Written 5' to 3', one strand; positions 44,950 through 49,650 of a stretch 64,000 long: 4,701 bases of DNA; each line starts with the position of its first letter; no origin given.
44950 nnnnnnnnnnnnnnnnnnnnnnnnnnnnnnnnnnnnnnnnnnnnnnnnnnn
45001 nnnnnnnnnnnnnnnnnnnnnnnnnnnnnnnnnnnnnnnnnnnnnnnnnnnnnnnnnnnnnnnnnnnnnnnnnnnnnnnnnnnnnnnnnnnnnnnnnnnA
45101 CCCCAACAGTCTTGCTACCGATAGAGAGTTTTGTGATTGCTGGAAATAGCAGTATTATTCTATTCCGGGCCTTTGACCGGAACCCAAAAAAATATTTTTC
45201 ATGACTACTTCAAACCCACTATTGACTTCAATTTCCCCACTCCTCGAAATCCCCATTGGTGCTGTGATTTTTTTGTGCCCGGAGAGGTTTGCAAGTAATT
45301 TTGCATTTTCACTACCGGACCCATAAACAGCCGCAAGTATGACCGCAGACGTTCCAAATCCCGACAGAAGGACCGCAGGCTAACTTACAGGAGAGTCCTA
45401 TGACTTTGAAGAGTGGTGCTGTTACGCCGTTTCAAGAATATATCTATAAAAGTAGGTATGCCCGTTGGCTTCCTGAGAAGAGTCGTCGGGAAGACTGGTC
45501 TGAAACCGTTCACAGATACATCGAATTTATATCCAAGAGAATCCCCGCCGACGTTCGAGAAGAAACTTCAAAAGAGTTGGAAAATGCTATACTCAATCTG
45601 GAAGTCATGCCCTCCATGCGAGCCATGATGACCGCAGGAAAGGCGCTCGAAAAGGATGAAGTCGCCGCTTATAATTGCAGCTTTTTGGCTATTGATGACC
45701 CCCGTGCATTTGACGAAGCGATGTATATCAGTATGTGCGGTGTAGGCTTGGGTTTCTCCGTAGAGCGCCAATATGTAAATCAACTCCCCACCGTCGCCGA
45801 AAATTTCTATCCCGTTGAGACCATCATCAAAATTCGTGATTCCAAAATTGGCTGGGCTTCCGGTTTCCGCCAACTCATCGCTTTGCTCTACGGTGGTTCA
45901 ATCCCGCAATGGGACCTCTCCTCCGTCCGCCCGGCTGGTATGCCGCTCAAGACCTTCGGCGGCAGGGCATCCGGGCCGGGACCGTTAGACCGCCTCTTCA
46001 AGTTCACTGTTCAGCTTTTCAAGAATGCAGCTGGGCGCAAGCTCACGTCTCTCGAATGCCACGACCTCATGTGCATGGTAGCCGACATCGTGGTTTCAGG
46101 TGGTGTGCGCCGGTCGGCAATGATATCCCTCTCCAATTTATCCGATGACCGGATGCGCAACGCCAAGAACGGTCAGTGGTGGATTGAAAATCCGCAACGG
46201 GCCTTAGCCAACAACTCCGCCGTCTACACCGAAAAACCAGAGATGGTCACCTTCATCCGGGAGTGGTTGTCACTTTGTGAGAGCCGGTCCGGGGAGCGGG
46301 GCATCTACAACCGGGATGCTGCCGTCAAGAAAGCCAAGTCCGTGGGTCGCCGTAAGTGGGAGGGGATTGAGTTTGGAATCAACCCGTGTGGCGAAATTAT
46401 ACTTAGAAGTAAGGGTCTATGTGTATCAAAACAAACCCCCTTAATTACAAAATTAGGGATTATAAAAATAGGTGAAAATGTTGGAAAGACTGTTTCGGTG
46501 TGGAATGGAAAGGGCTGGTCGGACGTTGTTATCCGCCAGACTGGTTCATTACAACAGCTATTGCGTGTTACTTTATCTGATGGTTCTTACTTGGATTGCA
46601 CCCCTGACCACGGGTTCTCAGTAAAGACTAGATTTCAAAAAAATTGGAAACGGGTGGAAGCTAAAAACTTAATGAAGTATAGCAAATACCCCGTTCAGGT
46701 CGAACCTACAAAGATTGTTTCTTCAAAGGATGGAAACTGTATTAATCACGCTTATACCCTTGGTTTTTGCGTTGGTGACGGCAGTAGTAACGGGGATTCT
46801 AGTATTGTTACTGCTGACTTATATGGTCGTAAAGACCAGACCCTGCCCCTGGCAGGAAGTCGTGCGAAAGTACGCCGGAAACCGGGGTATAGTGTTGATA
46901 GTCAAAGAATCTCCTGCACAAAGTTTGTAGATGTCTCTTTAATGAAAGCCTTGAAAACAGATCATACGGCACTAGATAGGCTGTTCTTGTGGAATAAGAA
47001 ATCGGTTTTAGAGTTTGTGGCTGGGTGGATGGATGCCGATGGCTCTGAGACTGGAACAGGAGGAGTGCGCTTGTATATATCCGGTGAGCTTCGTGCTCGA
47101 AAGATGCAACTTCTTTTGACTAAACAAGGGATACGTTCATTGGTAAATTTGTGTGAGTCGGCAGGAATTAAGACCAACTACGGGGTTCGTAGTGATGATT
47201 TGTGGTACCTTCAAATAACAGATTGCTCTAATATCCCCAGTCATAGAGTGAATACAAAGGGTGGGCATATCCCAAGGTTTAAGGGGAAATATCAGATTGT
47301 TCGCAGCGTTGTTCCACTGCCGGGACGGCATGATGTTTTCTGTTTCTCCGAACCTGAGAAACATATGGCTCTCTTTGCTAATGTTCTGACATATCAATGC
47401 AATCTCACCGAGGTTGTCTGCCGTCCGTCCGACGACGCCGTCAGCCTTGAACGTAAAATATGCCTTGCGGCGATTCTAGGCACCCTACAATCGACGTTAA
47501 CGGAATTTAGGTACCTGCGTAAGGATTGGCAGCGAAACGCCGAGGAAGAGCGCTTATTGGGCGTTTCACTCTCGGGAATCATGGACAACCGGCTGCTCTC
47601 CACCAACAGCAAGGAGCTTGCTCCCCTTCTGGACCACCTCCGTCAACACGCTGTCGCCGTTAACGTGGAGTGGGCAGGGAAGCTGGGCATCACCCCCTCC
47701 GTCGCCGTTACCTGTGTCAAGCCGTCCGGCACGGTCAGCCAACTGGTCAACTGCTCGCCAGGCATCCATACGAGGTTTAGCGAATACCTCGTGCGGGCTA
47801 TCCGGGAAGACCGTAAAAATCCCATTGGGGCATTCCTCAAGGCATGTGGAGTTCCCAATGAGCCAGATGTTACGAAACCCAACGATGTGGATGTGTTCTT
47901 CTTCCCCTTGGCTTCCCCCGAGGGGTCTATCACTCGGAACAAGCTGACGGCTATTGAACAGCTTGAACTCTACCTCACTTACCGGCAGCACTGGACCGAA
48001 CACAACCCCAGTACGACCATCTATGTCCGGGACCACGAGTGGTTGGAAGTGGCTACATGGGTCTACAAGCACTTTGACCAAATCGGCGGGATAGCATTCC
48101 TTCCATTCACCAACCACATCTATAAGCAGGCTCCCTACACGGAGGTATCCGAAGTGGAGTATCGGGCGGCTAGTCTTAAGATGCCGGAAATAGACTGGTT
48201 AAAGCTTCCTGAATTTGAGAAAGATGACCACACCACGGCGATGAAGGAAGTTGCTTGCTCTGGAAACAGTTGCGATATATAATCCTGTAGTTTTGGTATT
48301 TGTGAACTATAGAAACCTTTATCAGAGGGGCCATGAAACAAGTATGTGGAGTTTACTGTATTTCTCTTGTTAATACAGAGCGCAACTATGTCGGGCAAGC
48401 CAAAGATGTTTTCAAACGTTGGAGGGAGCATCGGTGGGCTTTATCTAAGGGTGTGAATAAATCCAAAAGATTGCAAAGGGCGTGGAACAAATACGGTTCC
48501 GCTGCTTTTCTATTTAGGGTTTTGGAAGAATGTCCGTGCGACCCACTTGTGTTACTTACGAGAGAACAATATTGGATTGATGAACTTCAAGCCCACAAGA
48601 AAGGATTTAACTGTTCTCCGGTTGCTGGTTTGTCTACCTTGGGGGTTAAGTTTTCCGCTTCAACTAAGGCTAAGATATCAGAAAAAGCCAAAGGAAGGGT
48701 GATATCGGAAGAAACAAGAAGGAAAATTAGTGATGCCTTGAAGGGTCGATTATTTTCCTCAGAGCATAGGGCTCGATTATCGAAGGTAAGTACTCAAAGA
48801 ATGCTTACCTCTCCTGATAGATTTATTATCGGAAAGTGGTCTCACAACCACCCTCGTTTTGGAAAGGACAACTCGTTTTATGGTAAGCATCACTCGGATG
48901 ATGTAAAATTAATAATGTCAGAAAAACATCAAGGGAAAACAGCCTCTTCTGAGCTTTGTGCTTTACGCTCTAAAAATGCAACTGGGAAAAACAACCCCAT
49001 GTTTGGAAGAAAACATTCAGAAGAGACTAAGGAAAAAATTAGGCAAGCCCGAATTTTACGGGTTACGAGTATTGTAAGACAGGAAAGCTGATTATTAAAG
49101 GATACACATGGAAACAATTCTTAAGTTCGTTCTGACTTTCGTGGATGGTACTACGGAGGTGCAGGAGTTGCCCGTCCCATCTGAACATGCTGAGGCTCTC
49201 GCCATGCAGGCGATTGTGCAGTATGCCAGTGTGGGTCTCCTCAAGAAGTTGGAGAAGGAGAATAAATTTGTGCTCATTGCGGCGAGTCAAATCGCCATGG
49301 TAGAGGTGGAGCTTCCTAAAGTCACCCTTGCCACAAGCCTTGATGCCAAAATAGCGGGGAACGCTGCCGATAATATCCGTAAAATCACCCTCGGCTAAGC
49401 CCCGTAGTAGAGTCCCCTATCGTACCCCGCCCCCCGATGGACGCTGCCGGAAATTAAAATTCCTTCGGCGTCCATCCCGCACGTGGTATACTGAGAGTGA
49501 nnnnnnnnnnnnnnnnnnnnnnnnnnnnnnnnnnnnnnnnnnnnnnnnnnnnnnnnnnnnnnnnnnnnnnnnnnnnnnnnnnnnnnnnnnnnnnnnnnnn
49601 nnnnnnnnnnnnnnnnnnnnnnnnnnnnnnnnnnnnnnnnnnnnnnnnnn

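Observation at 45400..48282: Class II RNR split by a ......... intein that ends in Gln and sits directly before the CNL cysteine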

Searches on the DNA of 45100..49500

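Call 70: search_rna_families(source=window, start=45100, end=49500, threshold=evalue, max_evalue=1)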
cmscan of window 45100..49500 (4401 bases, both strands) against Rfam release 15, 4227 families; matches with E-value up to 1: 0.
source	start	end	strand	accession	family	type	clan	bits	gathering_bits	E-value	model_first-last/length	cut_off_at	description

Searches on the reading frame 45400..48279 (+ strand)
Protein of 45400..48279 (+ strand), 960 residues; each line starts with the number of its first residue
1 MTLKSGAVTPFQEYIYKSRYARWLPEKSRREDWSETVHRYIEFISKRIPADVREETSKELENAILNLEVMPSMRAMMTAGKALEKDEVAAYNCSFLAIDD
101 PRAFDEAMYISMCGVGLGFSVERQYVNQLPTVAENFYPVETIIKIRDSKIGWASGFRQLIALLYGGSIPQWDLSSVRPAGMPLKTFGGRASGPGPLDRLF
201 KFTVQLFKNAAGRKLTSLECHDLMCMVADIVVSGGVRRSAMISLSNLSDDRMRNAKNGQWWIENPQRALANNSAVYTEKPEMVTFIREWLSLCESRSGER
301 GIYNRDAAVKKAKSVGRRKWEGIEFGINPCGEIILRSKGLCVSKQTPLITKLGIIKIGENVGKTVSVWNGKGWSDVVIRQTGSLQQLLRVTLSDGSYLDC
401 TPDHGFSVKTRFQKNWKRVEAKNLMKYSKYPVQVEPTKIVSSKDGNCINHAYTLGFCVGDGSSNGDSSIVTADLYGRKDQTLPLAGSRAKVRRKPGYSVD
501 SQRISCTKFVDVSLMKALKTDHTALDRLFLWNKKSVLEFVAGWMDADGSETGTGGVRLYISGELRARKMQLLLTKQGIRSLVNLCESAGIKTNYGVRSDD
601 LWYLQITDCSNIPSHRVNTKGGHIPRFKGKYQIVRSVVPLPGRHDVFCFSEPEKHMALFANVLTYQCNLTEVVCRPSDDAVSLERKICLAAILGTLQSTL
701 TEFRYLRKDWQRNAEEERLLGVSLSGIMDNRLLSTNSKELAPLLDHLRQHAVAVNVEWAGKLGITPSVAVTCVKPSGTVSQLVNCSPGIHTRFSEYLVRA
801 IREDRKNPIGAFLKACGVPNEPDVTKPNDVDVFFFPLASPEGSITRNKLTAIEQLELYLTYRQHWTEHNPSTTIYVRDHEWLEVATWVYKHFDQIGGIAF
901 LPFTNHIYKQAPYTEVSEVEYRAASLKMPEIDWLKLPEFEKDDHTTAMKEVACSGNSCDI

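Call 4: search_protein_families(library=pfam, proteins=[window:45400-48279:+], max_evalue=0.1)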
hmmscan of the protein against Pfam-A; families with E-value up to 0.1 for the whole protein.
window:45400-48279:+ (960 aa): 6 families
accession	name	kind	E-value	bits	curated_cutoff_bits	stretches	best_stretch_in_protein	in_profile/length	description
PF17975.6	RNR_Alpha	-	1.1e-06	29.6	26.4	1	11-49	20-58/101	Ribonucleotide reductase alpha domain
PF21995.1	RNR-II_ins_dom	-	0.0013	19.4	27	1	143-197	37-97/107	B12-dependent ribonucleotide reductase, insertion domain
PF14528.11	LAGLIDADG_3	-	0.0016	19.1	22.5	1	536-607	3-69/82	LAGLIDADG-like domain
PF02867.20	Ribonuc_red_lgC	-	0.0051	15.9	23.9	0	171-214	34-77/523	Ribonucleotide reductase, barrel domain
PF00317.26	Ribonuc_red_lgN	-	0.0073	16.8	28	1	14-83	9-76/77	Ribonucleotide reductase, all-alpha domain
PF14890.11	Intein_splicing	-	0.063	13.5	35.8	1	383-425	47-87/155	Intein splicing domain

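Call 5: search_protein_families(library=ncbifam, proteins=[window:45400-48279:+], max_evalue=0.1)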
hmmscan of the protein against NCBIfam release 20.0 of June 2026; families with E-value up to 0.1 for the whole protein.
window:45400-48279:+ (960 aa): 5 families
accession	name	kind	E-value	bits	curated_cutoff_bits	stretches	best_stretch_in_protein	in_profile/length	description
TIGR02505.1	RTPR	equivalog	2.1e-77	260.9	340.05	3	142-341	177-388/724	ribonucleoside-triphosphate reductase, adenosylcobalamin-dependent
TIGR02504.1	NrdJ_Z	equivalog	5.5e-08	31.8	399.95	1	166-341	108-293/606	adenosylcobalamin-dependent ribonucleoside-diphosphate reductase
NF052663.1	RtcB_rel_intein2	exception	0.00049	19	1050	0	376-425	121-171/626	intein-containing RctB family protein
TIGR01445.1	intein_Nterm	domain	0.0012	19.8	24.5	1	341-406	1-81/83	intein N-terminal splicing region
NF006417.0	PRK08665.1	equivalog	0.013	13.7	961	0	768-804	420-456/759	vitamin B12-dependent ribonucleotide reductase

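Call 78: find_encoding_contigs(protein=window:45400-48279:+, flank=2000, max_places=4)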
Protein window:45400-48279:+ (960 aa): 17 contigs read that carry it; 2 places shown.
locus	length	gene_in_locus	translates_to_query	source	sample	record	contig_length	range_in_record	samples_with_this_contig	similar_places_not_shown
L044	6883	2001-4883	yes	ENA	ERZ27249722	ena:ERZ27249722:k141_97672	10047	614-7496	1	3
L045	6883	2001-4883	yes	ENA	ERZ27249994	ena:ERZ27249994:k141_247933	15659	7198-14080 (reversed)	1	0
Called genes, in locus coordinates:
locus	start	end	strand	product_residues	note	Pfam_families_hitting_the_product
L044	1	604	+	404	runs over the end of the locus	?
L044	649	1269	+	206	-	-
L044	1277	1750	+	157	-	-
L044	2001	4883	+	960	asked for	PF17975:RNR_Alpha (weak)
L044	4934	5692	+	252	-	PF01541:GIY-YIG, PF07460:NUMOD3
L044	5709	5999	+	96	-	-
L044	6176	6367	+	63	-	-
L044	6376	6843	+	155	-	-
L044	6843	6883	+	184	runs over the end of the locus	-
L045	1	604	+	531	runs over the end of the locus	PF20720:nSTAND3 (faint)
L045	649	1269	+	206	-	-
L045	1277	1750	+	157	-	-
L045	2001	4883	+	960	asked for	PF17975:RNR_Alpha (weak)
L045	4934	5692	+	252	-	PF01541:GIY-YIG, PF07460:NUMOD3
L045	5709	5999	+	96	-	-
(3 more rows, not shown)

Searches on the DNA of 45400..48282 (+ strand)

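Call 6: search_dna_similar(query=window:45400-48282:+, collection=phages, mode=near, max_rows=30)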
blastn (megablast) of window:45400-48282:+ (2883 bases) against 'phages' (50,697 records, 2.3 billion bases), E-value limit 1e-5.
No match.
